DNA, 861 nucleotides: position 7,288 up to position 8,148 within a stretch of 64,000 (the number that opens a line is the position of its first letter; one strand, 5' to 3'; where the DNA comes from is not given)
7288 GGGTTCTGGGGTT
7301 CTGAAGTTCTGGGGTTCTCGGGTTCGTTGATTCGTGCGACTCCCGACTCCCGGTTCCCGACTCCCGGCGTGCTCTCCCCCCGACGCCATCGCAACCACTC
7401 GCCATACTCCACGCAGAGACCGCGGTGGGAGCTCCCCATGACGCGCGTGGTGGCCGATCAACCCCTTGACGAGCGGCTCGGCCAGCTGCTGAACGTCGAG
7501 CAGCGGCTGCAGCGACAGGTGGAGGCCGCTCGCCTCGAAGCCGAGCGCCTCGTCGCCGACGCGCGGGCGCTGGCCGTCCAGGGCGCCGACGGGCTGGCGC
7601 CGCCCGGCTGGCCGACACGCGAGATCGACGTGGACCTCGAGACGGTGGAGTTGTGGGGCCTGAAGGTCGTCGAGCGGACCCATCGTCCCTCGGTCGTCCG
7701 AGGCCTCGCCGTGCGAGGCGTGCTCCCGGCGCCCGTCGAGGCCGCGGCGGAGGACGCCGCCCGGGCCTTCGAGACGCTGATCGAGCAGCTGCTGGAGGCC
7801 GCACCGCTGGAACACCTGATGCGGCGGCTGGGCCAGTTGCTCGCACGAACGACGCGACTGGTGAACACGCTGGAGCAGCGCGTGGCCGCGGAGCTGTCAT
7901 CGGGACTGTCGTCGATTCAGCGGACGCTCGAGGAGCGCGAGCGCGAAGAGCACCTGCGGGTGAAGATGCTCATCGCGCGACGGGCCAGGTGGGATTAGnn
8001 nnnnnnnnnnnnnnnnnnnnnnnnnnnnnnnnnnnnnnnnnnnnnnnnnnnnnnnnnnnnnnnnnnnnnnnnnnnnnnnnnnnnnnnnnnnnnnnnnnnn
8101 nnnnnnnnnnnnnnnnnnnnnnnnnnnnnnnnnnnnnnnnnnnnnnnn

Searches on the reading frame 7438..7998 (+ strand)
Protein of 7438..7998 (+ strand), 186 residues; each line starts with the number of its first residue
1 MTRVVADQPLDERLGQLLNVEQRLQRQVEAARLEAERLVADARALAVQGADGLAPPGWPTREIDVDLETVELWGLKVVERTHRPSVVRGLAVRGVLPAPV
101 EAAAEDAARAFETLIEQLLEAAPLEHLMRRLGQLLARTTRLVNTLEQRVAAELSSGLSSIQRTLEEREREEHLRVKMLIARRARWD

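Call 67: search_protein_families(library=pfam, proteins=[window:7438-7998:+])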
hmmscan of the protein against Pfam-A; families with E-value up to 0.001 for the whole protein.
window:7438-7998:+ (186 aa): 1 family
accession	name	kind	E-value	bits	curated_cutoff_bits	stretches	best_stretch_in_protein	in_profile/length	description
PF01813.22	ATP-synt_D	-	2.1e-17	64.1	25.7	1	12-178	28-194/196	ATP synthase subunit D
